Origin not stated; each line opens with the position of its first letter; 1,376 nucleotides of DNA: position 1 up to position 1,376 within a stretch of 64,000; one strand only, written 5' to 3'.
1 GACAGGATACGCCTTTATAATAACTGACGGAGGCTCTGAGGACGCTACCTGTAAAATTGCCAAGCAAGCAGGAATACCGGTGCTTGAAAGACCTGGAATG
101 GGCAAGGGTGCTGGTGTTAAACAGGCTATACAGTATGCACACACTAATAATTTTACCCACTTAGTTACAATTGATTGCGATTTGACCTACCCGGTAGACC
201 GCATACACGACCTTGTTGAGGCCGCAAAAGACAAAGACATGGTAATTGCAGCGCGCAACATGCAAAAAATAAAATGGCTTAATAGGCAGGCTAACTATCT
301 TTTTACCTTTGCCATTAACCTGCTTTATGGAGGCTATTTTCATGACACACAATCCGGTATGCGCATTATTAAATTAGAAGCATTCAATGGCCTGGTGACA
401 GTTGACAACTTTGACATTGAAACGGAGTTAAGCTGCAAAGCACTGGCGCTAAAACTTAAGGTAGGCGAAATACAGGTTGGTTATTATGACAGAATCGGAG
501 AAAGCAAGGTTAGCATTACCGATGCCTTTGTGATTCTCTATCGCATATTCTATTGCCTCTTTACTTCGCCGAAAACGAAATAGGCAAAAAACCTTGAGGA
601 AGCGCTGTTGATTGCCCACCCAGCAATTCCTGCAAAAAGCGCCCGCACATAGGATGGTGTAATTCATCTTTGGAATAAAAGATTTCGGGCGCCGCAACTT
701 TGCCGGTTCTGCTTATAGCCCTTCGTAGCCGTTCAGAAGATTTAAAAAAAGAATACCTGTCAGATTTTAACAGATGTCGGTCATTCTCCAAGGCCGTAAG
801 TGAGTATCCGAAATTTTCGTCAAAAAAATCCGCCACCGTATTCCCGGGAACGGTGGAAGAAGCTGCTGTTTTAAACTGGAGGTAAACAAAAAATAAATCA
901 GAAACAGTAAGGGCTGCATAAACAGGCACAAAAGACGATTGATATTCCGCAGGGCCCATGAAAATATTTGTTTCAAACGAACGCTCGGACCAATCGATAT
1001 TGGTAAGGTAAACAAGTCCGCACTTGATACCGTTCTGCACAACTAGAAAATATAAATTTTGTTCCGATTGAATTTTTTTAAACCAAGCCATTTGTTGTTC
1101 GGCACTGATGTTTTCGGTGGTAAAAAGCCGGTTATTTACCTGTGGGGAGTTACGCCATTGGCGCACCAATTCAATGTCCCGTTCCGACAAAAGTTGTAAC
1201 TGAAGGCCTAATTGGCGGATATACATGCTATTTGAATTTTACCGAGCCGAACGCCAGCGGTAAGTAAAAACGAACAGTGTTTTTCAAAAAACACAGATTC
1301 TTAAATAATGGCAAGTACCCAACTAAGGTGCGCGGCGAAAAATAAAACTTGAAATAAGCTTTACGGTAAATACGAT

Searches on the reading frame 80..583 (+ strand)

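Call 5: search_protein_families(library=pfam, proteins=[window:80-583:+], max_evalue=0.01)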
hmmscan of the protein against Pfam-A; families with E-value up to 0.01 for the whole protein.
window:80-583:+ (167 aa): 1 family
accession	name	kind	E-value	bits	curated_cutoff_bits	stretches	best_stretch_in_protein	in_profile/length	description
PF00535.33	Glycos_transf_2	-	7.9e-07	29.6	23.3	1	6-102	63-164/168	Glycosyl transferase family 2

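Call 6: search_protein_families(library=ncbifam, proteins=[window:80-583:+], max_evalue=0.01)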
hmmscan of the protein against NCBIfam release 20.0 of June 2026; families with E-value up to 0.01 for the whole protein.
window:80-583:+ (167 aa): 4 families
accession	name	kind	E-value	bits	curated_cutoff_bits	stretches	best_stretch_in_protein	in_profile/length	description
NF041391.1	DPhHxTase_Halo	equivalog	3.3e-18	65.5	375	1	3-144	50-192/213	dolichyl-phosphate hexose transferase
TIGR04182.1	glyco_TIGR04182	equivalog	3.1e-16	59.6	325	1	3-158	54-216/293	S-layer glycoprotein N-glycosyltransferase AglJ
NF007986.1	PRK10714.1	equivalog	5.8e-06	25.5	529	1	27-164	93-230/316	undecaprenyl-phosphate 4-deoxy-4-formamido-L-arabinose transferase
NF047588.1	GlcsyltransPgfSStrep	equivalog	0.0076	15.5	500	1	7-113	71-175/308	glycosyltransferase PgfS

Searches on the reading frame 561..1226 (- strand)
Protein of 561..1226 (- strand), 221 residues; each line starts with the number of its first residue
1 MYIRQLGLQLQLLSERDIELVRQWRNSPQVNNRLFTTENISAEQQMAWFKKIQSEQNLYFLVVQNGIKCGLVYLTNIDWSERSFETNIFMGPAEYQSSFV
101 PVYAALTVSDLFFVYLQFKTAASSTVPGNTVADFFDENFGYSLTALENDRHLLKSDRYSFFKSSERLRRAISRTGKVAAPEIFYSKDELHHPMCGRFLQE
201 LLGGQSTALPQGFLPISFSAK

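Call 5: search_protein_families(library=pfam, proteins=[window:561-1226:-], max_evalue=0.01)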
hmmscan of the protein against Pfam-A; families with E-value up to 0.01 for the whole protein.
window:561-1226:- (221 aa): 2 families
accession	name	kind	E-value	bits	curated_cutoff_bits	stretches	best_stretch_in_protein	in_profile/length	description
PF13302.13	Acetyltransf_3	-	2e-06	29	25.4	1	8-130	2-126/138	Acetyltransferase (GNAT) domain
PF13420.13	Acetyltransf_4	-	0.0005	20.6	24.3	1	11-145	2-138/155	Acetyltransferase (GNAT) domain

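Call 6: search_protein_families(library=ncbifam, proteins=[window:561-1226:-], max_evalue=0.01)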
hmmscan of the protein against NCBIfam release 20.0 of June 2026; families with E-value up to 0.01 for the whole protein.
window:561-1226:- (221 aa): 2 families
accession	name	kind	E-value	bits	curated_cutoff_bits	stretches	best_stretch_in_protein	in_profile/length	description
TIGR03585.1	PseH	equivalog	1.2e-15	57.9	93.1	1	10-157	3-148/156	UDP-4-amino-4,6-dideoxy-N-acetyl-beta-L-altrosamine N-acetyltransferase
NF011709.0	PRK15130.1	equivalog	0.00055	19.8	218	1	8-110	7-109/186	spermidine N1-acetyltransferase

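Call 31: find_encoding_contigs(protein=window:561-1226:-, flank=10000, max_places=2)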
Protein window:561-1226:- (221 aa): 3 contigs read that carry it; 2 places shown.
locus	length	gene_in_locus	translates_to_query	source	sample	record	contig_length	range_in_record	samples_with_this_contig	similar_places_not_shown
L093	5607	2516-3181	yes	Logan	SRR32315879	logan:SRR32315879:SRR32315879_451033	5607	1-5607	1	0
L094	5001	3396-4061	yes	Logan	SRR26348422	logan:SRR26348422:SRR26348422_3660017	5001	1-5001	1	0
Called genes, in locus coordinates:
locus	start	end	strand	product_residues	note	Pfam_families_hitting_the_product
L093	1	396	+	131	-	?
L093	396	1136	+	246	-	PF00535:Glycos_transf_2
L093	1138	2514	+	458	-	PF02310:B12-binding, PF04055:Radical_SAM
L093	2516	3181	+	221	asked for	PF13302:Acetyltransf_3 (weak)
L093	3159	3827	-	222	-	PF00535:Glycos_transf_2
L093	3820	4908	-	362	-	PF01041:DegT_DnrJ_EryC1, PF01212:Beta_elim_lyase (faint)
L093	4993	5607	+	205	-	?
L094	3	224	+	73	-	?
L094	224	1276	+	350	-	PF08545:ACP_syn_III, PF08541:ACP_syn_III_C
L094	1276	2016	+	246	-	PF00535:Glycos_transf_2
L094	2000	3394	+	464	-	PF02310:B12-binding, PF04055:Radical_SAM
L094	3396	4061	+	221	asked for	PF13302:Acetyltransf_3 (weak)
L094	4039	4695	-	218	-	PF00535:Glycos_transf_2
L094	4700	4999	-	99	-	?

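Call 40: search_solved_structures(query=window:561-1226:-, max_evalue=0.01)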
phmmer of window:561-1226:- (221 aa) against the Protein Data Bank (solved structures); distinct sequences matched with E-value up to 0.01: 5.
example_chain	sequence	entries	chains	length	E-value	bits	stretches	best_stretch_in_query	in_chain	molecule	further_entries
4xpk_A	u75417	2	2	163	3.1e-06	30.2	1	13-86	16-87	N-Acetyltransferase, PseH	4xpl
3wr7_A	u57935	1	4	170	0.0031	20.4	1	9-117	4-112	Spermidine N1-acetyltransferase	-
6cy6_A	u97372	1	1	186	0.0034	20.3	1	9-117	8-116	Spermidine N(1)-acetyltransferase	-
4r9m_A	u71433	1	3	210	0.0045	19.9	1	8-117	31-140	Spermidine N(1)-acetyltransferase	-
6vfn_A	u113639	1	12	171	0.0079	19.1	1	8-116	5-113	Spermidine N1-acetyltransferase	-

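Call 75: search_protein_families(library=ncbifam, proteins=[L093:3820-4908:-, L093:4993-5607:+, L093:3159-3827:-], max_evalue=0.001)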
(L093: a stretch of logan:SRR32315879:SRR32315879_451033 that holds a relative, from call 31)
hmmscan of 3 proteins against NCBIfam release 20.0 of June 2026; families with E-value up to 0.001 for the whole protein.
L093:3820-4908:- (362 aa): 8 families
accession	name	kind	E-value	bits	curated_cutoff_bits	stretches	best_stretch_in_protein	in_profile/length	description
TIGR04427.1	PLP_DesI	equivalog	6.3e-64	216.5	650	1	17-355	36-380/390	dTDP-4-dehydro-6-deoxyglucose aminotransferase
TIGR03588.1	PseC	equivalog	1.5e-45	155.8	423.5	1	24-355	22-377/380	UDP-4-amino-4,6-dideoxy-N-acetyl-beta-L-altrosamine transaminase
TIGR04181.1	NHT_00031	hypoth_equivalog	3.9e-40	137.8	420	1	17-337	14-357/359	LegC family aminotransferase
NF008658.2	PRK11658.1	equivalog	1.6e-35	122.5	631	1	19-353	20-372/379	UDP-4-amino-4-deoxy-L-arabinose aminotransferase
NF008687.0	PRK11706.1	equivalog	1.4e-32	112.9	375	1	17-354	15-370/375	dTDP-4-amino-4,6-dideoxygalactose transaminase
TIGR02379.1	ECA_wecE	subfamily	1.1e-22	80.3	434.85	1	17-355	15-372/376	dTDP-4-amino-4,6-dideoxy-D-glucose transaminase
NF011936.0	PRK15407.1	equivalog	2e-21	76.2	423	1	32-209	64-251/440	lipopolysaccharide biosynthesis protein RfbH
TIGR01977.1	am_tr_V_EF2568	hypoth_equivalog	3.7e-06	26.2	377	1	35-192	46-212/376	cysteine desulfurase family protein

L093:4993-5607:+ (205 aa): 0 families

L093:3159-3827:- (222 aa): 10 families
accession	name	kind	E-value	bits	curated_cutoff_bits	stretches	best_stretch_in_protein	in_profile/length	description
TIGR04182.1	glyco_TIGR04182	equivalog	8.5e-33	114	325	1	7-213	2-216/293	S-layer glycoprotein N-glycosyltransferase AglJ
NF041391.1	DPhHxTase_Halo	equivalog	6.1e-29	100.5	375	1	13-199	3-192/213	dolichyl-phosphate hexose transferase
NF058614.1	PPMAGASynPpgS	equivalog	4.1e-13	49.3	370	1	7-117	2-116/226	polyprenyl-phospho-N-acetylgalactosaminyl synthase PpgS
TIGR04283.1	glyco_like_mftF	equivalog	3.3e-11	43.2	182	1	9-121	3-116/221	TIGR04283 family arsenosugar biosynthesis glycosyltransferase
NF007986.1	PRK10714.1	equivalog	3.4e-09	36.1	529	1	6-219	7-230/316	undecaprenyl-phosphate 4-deoxy-4-formamido-L-arabinose transferase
NF010496.0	PRK13915.1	equivalog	1.1e-06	28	262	1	4-60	30-92/307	glucosyl-3-phosphoglycerate synthase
NF047588.1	GlcsyltransPgfSStrep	equivalog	7.5e-06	25.4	500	1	9-167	5-174/308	glycosyltransferase PgfS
TIGR03937.1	PgaC_IcaA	equivalog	8.3e-06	25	422.3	1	6-112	46-158/407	poly-beta-1,6-N-acetyl-D-glucosamine synthase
NF041865.1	EpsU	equivalog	0.00011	21.3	700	1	8-102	42-145/394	exopolysaccharide biosynthesis GT2 family glycosyltransferase EpsU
TIGR03469.1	HpnB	hypoth_equivalog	0.00012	21.3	379.25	0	7-113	46-169/386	hopene-associated glycosyltransferase HpnB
